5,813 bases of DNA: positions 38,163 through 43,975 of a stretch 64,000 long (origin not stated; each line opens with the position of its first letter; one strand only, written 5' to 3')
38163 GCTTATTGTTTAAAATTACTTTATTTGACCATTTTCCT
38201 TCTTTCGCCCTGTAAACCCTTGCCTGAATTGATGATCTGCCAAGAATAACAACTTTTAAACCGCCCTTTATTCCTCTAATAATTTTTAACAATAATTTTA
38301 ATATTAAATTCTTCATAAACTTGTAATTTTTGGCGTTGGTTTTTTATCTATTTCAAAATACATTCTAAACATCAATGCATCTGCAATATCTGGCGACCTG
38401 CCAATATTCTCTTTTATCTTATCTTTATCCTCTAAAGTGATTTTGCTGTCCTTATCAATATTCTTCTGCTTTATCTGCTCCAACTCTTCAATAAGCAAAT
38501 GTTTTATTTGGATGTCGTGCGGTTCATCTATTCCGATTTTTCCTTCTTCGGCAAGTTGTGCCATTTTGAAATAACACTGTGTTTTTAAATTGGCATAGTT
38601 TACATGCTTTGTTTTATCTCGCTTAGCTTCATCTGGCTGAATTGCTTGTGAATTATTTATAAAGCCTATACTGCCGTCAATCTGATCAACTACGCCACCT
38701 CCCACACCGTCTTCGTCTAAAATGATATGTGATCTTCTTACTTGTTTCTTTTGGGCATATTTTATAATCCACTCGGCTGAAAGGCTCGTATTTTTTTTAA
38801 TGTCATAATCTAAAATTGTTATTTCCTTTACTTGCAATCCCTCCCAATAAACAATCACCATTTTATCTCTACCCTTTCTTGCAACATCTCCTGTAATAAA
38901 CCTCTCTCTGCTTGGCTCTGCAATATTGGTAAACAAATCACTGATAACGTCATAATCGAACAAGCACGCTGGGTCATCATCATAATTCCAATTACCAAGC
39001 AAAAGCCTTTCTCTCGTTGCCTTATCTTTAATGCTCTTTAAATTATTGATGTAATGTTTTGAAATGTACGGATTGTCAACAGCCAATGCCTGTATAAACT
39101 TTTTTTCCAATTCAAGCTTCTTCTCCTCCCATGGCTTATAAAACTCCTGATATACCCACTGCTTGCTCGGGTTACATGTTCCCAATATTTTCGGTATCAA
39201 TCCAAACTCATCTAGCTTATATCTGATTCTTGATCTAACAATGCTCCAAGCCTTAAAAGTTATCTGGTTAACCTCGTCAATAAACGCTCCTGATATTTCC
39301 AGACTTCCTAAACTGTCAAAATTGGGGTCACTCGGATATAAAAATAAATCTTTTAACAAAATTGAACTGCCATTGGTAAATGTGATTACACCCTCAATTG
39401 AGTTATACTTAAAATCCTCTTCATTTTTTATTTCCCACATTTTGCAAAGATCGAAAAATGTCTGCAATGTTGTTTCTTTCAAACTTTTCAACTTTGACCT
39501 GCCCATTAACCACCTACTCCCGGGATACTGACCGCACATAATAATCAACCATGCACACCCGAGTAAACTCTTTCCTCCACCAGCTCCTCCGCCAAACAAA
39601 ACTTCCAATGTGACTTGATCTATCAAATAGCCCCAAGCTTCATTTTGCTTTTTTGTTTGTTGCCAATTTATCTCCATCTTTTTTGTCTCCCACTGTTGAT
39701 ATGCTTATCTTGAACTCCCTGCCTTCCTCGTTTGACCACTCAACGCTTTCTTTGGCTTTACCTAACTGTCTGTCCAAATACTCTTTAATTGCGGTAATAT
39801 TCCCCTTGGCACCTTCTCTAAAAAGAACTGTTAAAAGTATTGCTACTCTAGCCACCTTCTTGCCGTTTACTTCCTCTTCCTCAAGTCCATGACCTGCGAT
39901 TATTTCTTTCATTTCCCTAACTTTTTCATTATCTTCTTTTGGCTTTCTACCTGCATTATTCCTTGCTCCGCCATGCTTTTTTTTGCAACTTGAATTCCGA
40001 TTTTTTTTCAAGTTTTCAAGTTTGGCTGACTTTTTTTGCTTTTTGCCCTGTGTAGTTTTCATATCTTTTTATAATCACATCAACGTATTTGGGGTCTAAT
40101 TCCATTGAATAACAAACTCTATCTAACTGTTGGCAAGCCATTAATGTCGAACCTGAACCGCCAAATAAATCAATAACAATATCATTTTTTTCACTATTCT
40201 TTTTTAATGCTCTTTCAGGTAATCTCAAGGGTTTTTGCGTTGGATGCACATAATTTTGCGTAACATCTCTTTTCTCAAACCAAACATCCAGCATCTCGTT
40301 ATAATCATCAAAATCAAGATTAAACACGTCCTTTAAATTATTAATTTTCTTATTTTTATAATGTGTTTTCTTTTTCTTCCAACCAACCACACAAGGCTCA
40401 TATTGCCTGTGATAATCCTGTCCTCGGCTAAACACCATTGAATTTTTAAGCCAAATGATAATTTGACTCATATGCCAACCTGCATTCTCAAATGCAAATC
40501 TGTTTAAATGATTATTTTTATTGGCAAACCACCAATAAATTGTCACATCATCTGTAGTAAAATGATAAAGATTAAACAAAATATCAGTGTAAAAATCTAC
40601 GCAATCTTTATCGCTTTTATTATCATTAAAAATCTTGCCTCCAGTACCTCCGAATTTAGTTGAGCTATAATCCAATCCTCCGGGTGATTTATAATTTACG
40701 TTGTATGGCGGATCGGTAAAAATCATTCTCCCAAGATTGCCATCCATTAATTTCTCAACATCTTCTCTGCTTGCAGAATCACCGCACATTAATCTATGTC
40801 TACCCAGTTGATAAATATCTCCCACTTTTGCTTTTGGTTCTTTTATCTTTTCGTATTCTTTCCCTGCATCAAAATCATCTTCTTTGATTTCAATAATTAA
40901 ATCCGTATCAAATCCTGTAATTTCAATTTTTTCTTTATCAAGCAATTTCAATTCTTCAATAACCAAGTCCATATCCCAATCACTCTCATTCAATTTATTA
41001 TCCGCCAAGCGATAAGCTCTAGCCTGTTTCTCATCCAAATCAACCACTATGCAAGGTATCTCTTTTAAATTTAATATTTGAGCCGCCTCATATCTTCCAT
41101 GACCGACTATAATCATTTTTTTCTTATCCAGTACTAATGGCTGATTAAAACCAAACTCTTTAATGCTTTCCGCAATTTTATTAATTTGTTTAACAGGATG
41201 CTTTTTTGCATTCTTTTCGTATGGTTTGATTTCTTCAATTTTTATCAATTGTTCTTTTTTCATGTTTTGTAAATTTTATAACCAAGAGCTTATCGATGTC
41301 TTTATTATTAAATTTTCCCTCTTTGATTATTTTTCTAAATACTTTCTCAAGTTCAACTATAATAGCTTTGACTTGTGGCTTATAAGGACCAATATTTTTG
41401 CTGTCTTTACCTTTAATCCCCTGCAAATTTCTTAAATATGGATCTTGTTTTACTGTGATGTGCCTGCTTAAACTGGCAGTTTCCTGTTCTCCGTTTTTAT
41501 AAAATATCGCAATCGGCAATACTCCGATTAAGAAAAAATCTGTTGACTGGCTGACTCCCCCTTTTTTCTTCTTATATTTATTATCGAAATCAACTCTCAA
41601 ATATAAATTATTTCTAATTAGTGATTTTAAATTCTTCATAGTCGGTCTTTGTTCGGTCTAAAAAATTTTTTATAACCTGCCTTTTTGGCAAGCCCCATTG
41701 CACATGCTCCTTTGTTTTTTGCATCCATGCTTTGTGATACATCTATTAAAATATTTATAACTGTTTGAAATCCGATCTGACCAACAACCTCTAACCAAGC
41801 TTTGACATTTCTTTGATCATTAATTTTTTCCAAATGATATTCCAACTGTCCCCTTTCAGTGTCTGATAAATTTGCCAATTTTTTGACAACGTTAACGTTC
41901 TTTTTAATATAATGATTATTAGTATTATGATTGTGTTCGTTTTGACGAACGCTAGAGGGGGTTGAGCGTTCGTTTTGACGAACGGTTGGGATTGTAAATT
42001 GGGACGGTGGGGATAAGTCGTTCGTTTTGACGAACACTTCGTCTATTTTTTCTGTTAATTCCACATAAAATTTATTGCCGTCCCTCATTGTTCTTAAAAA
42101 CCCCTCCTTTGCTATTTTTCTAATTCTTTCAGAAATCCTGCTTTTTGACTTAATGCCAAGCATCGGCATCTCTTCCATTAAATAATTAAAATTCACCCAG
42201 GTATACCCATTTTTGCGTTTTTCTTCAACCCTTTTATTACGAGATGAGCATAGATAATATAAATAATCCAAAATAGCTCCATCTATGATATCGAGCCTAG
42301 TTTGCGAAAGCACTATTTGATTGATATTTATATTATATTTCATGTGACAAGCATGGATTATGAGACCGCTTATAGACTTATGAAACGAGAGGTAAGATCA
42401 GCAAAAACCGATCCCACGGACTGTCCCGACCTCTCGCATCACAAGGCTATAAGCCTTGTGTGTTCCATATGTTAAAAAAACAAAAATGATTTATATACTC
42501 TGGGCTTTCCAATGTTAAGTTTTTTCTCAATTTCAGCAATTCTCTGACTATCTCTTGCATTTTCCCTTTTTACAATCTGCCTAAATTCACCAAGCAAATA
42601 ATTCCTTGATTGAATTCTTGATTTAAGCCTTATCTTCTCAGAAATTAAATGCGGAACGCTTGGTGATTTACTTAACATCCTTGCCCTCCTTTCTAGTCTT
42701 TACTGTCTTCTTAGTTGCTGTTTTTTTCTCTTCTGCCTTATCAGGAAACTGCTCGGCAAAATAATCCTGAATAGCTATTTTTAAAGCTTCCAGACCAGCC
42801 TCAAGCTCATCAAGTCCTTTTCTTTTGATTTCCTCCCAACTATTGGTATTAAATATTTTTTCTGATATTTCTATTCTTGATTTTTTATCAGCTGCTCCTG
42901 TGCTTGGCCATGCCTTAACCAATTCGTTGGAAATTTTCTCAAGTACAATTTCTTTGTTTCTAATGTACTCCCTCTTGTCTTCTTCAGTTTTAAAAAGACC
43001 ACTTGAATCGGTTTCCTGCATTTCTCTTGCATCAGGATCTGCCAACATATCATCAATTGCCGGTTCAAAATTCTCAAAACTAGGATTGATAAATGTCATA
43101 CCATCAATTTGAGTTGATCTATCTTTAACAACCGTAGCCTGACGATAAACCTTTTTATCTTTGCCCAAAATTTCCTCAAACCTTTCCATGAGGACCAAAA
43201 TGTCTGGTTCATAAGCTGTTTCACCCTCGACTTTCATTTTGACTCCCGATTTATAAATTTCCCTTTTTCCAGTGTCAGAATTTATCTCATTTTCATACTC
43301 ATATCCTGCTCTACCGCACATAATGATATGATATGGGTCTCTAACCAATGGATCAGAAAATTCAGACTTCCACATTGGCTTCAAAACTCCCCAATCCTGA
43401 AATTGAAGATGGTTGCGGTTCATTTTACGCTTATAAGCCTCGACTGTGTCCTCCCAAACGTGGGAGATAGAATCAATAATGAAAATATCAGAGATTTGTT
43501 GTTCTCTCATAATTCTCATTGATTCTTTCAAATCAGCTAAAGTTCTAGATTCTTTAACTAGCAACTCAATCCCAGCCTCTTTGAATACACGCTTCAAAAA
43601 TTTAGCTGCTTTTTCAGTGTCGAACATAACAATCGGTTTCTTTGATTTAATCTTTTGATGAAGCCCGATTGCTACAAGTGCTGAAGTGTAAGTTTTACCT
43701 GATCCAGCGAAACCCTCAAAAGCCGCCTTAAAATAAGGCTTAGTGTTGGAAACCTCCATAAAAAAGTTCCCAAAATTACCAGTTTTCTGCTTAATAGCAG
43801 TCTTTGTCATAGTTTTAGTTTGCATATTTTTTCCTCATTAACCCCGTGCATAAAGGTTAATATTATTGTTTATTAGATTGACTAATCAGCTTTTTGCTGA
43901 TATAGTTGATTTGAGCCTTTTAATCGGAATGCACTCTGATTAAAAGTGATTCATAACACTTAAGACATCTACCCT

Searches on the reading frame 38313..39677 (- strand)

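Call 58: search_protein_families(library=phrogs, proteins=[window:38313-39677:-], max_evalue=0.00001)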
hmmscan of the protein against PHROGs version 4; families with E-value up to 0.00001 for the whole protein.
window:38313-39677:- (454 aa): 3 families
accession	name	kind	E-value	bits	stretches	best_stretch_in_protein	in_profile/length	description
phrog_2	-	head and packaging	6e-35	122.2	1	26-446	280-596/807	terminase large subunit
phrog_979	-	head and packaging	2.7e-27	96.7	2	8-183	155-317/642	terminase large subunit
phrog_3717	-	head and packaging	7.7e-11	42.9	1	24-236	24-230/277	terminase large subunit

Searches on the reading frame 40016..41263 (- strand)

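Call 58: search_protein_families(library=phrogs, proteins=[window:40016-41263:-], max_evalue=0.00001)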
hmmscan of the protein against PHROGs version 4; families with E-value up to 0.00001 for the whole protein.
window:40016-41263:- (415 aa): 24 families
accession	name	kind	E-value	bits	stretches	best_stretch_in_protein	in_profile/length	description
phrog_498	-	other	1.4e-128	431.2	1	3-412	34-431/633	DNA methyltransferase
phrog_620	-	DNA, RNA and nucleotide metabolism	2.6e-48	166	1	6-146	11-157/217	ParB-like partition protein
phrog_67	-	other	8.7e-39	135.2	1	26-411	43-353/743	DNA methyltransferase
phrog_930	-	DNA, RNA and nucleotide metabolism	7.2e-37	128.4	1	3-119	6-125/223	ParB-like partition protein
phrog_8071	-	DNA, RNA and nucleotide metabolism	1.4e-34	121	1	6-194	9-210/389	ParB-like partition protein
phrog_15396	-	DNA, RNA and nucleotide metabolism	7.5e-32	112.1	1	5-135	5-141/258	ParB-like partition nuclease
phrog_940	-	DNA, RNA and nucleotide metabolism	3.5e-28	99.9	1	5-129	7-131/388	nuclease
phrog_23085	-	unknown function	1.4e-24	87.3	1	288-412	4-116/138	-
phrog_3008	-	other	6.8e-23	82.2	1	328-411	136-221/244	DNA methyltransferase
phrog_723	-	DNA, RNA and nucleotide metabolism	1.2e-21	78.5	1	7-129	16-143/223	ParB-like partition protein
phrog_4715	-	DNA, RNA and nucleotide metabolism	2.7e-18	66.7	1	3-108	146-259/630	ParB-like partition protein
phrog_9353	-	unknown function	3.4e-16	60.8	1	5-143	12-154/245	-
phrog_18056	-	DNA, RNA and nucleotide metabolism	1.1e-15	58.4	1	6-90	5-89/387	ParB-like partition nuclease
phrog_18293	-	other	8.3e-15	55.8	1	296-408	2-114/119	methyltransferase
phrog_3264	-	DNA, RNA and nucleotide metabolism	1.2e-13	52.4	1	4-113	49-164/337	ParB-like partition protein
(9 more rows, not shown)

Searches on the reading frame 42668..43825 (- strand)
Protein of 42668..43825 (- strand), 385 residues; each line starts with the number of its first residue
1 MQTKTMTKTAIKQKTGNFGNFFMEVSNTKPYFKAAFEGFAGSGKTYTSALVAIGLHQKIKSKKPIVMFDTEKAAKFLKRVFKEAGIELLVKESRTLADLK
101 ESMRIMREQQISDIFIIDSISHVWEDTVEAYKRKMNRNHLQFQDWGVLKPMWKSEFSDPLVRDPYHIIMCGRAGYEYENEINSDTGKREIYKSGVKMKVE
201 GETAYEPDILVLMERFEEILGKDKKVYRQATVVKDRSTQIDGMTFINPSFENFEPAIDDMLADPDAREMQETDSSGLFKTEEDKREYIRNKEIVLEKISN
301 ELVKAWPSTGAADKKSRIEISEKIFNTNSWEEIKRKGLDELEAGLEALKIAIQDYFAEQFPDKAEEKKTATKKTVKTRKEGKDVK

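Call 58: search_protein_families(library=phrogs, proteins=[window:42668-43825:-], max_evalue=0.00001)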
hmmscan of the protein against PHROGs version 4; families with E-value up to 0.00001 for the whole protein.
window:42668-43825:- (385 aa): 1 family
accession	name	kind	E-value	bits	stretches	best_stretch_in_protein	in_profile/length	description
phrog_1366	-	unknown function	2.6e-40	139.9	1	23-288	6-263/307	-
